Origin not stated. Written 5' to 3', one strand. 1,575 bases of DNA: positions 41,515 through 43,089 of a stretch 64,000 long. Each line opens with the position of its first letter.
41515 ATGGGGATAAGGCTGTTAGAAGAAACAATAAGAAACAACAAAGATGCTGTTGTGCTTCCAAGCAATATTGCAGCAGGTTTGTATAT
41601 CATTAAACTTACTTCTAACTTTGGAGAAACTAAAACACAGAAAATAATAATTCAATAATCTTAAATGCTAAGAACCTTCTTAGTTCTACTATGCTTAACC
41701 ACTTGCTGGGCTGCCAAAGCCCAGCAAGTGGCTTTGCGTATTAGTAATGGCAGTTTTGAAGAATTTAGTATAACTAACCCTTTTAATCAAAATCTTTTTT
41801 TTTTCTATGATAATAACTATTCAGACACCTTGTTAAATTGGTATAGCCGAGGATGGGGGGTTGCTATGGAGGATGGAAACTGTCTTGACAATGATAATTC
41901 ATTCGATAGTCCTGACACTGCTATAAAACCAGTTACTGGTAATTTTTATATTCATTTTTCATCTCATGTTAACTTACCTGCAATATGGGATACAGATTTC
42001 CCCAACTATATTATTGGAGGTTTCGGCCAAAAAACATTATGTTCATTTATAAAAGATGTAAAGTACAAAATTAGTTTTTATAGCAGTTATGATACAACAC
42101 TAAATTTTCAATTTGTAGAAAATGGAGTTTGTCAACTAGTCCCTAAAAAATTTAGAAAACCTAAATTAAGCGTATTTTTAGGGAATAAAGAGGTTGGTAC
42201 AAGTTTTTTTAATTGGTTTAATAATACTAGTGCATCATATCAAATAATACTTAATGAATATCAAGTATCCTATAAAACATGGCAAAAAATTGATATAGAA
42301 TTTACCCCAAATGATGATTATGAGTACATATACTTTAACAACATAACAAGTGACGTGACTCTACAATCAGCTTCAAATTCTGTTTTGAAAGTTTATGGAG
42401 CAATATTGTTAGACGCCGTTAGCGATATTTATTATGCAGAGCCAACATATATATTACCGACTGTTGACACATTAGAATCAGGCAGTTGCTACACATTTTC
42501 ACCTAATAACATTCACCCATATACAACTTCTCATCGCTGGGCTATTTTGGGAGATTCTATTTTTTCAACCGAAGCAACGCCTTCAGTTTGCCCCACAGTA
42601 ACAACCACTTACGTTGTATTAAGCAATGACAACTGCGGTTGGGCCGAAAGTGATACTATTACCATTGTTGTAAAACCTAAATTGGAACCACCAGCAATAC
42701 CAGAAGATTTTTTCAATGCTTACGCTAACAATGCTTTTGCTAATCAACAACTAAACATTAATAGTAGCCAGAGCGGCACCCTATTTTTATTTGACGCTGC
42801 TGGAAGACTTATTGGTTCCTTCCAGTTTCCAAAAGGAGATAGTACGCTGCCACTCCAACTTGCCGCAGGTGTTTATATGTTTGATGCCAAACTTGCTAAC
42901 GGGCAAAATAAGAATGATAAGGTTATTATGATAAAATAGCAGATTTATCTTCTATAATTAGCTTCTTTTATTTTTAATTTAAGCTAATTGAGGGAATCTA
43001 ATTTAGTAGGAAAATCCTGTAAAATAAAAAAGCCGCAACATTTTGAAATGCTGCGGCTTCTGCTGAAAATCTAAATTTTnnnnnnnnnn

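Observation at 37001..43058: ~6-kb insertion between convergent truB and atpG, bounded by perfect 40-bp direct repeats of the terminator hairpin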

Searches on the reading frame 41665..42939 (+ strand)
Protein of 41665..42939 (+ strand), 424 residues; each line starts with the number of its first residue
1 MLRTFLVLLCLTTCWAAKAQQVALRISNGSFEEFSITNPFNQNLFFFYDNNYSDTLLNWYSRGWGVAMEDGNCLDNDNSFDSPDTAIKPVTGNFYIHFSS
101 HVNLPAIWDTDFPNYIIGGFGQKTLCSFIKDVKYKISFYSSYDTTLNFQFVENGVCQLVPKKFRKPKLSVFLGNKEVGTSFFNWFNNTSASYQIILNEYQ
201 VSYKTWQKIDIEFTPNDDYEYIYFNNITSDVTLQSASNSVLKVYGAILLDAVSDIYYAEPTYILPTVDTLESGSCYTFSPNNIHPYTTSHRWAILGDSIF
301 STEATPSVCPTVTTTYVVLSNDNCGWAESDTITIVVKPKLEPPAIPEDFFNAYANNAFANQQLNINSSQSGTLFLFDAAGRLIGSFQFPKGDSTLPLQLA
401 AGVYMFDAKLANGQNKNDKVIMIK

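Call 6: search_protein_families(library=pfam, proteins=[window:41665-42939:+])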
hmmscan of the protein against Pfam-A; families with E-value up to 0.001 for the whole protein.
window:41665-42939:+ (424 aa): 0 families

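Call 8: search_protein_families(library=ncbifam, proteins=[window:41665-42939:+], max_evalue=1)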
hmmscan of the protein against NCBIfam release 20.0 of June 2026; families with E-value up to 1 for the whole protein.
window:41665-42939:+ (424 aa): 1 family
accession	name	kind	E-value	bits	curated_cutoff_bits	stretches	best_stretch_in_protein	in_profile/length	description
TIGR04183.1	Por_Secre_tail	domain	0.00023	21.1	23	1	353-421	2-70/72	T9SS type A sorting domain-containing protein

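Call 9: search_protein_families(library=pfam, proteins=[window:41665-42939:+], max_evalue=1)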
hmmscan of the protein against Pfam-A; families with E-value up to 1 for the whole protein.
window:41665-42939:+ (424 aa): 0 families

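Call 22: find_encoding_contigs(protein=window:41665-42939:+, flank=10000, max_places=10)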
Protein window:41665-42939:+ (424 aa): 5 contigs read that carry it; 5 places shown.
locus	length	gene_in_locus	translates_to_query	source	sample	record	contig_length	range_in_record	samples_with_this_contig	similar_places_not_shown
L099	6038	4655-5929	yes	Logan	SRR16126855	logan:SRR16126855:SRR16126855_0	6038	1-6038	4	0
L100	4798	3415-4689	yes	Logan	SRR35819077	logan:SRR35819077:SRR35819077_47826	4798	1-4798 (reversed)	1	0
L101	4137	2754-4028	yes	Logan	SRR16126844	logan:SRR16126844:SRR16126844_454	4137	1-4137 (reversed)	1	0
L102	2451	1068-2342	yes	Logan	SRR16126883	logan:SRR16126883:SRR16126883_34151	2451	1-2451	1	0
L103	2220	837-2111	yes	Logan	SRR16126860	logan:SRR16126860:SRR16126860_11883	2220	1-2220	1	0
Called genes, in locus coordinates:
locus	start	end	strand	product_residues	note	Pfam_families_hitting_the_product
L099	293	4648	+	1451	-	PF13229:Beta_helix (weak)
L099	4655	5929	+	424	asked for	-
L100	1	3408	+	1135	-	?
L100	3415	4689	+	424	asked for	-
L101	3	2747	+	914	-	?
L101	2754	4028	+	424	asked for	-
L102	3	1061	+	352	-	?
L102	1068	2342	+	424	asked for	-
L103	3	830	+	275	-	?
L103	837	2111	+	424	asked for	-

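Call 24: find_homologous_proteins(query=window:41665-42939:+)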
Query window:41665-42939:+ (424 aa): 7 proteins with E <= 0.001 among 2520 candidates.
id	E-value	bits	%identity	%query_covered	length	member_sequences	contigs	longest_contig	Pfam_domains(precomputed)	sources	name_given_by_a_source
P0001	2.1e-289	978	100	100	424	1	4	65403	-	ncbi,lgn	-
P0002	2.0e-215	734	72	100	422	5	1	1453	-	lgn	-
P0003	1.8e-168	579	58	100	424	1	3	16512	PF18962.8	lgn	-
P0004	1.2e-155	537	53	100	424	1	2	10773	PF18962.8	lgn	-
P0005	7.5e-124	432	48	99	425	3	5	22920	PF18962.8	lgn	-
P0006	5.2e-91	324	57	60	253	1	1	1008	PF18962.8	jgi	jgi:hypothetical protein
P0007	4.8e-83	298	37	97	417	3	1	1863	PF18962.8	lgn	-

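Call 26: find_encoding_contigs(protein=P0003, flank=10000, max_places=4)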
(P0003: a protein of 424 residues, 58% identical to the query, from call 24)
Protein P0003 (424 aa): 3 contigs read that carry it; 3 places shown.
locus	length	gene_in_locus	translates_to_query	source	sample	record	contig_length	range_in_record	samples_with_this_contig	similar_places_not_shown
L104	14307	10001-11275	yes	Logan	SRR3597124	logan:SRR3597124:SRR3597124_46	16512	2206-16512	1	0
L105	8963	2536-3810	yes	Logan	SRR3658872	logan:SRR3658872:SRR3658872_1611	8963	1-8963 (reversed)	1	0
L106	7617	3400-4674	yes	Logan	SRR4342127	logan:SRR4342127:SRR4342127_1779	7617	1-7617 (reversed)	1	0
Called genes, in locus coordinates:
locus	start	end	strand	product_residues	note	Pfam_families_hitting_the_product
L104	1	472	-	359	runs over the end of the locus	PF00793:DAHP_synth_1, PF01817:CM_2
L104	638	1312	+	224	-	PF00072:Response_reg, PF00196:GerE, PF08281:Sigma70_r4_2 (weak)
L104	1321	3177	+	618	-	PF07719:TPR_2 (faint), PF07730:HisKA_3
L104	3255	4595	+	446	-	PF00919:UPF0004, PF04055:Radical_SAM, PF18693:TRAM_2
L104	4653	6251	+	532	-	PF10079:Rossmann-like_BshC, PF24850:CC_BshC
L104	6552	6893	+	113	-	PF13366:PDDEXK_3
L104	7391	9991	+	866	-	PF13229:Beta_helix (weak)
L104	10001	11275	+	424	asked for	PF18962:Por_Secre_tail (weak)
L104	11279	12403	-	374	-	PF04055:Radical_SAM, PF19288:CofH_C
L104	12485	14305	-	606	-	?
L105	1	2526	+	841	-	?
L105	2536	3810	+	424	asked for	PF18962:Por_Secre_tail (weak)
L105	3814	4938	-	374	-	PF04055:Radical_SAM, PF19288:CofH_C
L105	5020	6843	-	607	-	PF05572:Peptidase_M43, PF18962:Por_Secre_tail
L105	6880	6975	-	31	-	-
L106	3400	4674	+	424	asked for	PF18962:Por_Secre_tail (weak)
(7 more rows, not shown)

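Call 27: find_encoding_contigs(protein=P0004, flank=10000, max_places=4)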
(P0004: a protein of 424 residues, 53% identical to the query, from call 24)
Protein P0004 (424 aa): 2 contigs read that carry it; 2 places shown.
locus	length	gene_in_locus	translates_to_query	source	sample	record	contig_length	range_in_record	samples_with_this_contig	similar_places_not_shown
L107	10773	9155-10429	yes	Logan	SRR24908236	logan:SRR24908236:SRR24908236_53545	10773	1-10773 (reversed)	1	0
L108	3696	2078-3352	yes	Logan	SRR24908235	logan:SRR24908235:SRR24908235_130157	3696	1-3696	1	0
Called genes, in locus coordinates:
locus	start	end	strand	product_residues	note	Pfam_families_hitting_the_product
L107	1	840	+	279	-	?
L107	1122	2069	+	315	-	PF19992:DUF6427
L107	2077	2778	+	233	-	PF07685:GATase_3 (weak), PF13507:GATase_5, PF01965:DJ-1_PfpI (weak)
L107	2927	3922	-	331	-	PF04443:LuxE (weak)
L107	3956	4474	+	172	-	-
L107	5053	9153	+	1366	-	PF13229:Beta_helix (weak)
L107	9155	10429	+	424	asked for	PF18962:Por_Secre_tail (faint)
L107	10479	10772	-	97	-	?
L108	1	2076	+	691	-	?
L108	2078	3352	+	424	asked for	PF18962:Por_Secre_tail (faint)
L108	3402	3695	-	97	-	?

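Call 28: find_encoding_contigs(protein=P0005, flank=10000, max_places=4)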
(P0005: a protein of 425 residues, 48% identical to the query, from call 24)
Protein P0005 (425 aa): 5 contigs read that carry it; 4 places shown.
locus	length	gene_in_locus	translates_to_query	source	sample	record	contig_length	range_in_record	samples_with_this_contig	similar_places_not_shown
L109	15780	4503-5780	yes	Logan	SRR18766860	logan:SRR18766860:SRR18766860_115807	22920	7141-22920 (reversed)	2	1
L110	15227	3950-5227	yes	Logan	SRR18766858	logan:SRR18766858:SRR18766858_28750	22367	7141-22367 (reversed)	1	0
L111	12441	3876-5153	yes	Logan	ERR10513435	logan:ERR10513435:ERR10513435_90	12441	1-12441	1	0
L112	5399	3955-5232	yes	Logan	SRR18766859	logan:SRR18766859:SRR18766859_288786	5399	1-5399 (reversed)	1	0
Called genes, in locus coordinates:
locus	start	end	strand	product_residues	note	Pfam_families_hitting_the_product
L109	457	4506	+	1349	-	-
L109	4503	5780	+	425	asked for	PF18962:Por_Secre_tail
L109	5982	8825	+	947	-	PF12705:PDDEXK_1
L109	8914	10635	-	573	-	PF20434:BD-FAE, PF18962:Por_Secre_tail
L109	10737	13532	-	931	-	PF13715:CarbopepD_reg_2, PF07715:Plug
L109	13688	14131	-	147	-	-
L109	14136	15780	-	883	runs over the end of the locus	PF00082:Peptidase_S8, PF18962:Por_Secre_tail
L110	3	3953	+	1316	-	?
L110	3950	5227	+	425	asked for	PF18962:Por_Secre_tail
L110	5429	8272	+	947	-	PF12705:PDDEXK_1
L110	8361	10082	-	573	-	PF20434:BD-FAE, PF18962:Por_Secre_tail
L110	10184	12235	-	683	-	-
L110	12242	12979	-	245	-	PF13620:CarboxypepD_reg, PF13715:CarbopepD_reg_2, PF07715:Plug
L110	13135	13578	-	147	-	-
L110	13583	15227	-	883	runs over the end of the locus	PF00082:Peptidase_S8, PF18962:Por_Secre_tail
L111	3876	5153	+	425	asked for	PF18962:Por_Secre_tail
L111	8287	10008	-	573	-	PF20434:BD-FAE, PF18962:Por_Secre_tail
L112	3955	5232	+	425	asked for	PF18962:Por_Secre_tail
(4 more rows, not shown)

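Call 33: find_encoding_contigs(protein=P0002, flank=10000, max_places=6)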
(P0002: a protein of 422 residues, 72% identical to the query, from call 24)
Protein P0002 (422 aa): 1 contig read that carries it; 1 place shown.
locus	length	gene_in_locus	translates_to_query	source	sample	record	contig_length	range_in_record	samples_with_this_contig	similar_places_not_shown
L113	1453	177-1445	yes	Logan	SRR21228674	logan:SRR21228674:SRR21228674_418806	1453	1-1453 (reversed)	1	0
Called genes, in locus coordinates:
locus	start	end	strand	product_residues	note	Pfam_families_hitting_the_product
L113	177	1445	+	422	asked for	-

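Call 37: find_homologous_proteins(query=A4, max_evalue=0.00001)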
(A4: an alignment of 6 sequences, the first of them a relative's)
Query A4 (6 sequences) (424 aa, profile of the alignment): 10 proteins with E <= 0.00001 among 3714 candidates.
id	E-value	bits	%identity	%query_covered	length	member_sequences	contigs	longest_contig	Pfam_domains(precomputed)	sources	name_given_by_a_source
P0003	7.9e-232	788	58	100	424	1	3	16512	PF18962.8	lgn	-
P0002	1.2e-231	787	72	100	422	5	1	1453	-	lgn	-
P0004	7.4e-229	778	53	100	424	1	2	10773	PF18962.8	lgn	-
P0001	1.2e-223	761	100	100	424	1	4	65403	-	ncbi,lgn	-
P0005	4.0e-219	746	48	99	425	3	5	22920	PF18962.8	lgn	-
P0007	1.4e-195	668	37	97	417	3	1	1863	PF18962.8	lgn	-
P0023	1.1e-187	642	44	97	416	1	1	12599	PF18962.8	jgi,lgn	jgi:hypothetical protein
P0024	5.9e-168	577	39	100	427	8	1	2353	PF18962.8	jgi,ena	-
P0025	4.7e-160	551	41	98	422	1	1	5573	PF18962.8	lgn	-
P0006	8.6e-118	412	57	60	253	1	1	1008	PF18962.8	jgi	jgi:hypothetical protein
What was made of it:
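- No homologue of the small protein closer than 72% was found anywhere, so the relatives do not seem to hold the cassette elsewhere (calls 24, 37).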

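Call 38: find_encoding_contigs(protein=P0023, flank=10000, max_places=4)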
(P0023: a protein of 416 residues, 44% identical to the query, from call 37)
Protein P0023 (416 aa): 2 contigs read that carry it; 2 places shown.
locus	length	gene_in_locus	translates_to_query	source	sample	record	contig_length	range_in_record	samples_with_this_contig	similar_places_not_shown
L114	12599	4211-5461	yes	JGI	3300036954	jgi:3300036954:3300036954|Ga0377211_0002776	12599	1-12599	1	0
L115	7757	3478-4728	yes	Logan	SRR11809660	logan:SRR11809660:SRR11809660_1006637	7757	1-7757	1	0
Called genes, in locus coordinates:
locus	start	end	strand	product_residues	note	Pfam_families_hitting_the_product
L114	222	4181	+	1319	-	PF05048:NosD (faint), PF18962:Por_Secre_tail (weak)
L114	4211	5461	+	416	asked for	PF18962:Por_Secre_tail (weak)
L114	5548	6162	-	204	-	PF01557:FAA_hydrolase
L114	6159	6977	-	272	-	PF00929:RNase_T, PF20600:ExoX-like_C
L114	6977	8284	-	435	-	PF00364:Biotin_lipoyl, PF02817:E3_binding, PF00198:2-oxoacid_dh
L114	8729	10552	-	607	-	PF00664:ABC_membrane, PF00005:ABC_tran, PF02463:SMC_N (weak)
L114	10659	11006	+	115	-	PF02033:RBFA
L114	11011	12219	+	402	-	PF12704:MacB_PCD, PF02687:FtsX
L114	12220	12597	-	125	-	PF00691:OmpA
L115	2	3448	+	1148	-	?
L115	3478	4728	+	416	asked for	PF18962:Por_Secre_tail (weak)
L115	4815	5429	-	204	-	PF01557:FAA_hydrolase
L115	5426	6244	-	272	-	PF00929:RNase_T, PF20600:ExoX-like_C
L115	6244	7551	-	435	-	PF00364:Biotin_lipoyl, PF02817:E3_binding, PF00198:2-oxoacid_dh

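Call 39: find_encoding_contigs(protein=P0025, flank=10000, max_places=4)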
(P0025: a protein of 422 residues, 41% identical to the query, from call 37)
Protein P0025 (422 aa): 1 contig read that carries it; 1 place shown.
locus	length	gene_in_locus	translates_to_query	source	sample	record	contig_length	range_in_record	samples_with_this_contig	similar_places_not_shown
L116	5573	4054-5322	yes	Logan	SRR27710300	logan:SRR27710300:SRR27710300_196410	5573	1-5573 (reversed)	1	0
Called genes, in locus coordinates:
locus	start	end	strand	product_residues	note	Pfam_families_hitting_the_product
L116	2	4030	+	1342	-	?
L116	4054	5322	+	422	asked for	PF18962:Por_Secre_tail (weak)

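Call 55: search_dna_similar(query=window:41665-42939:+, collection=plasmids, mode=protein, max_rows=8)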
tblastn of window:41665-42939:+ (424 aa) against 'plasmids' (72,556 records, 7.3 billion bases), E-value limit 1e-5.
No match.

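Call 56: search_dna_similar(query=window:41665-42939:+, collection=phages, mode=protein, max_rows=8)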
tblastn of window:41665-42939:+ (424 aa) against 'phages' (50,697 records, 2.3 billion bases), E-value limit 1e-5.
No match.
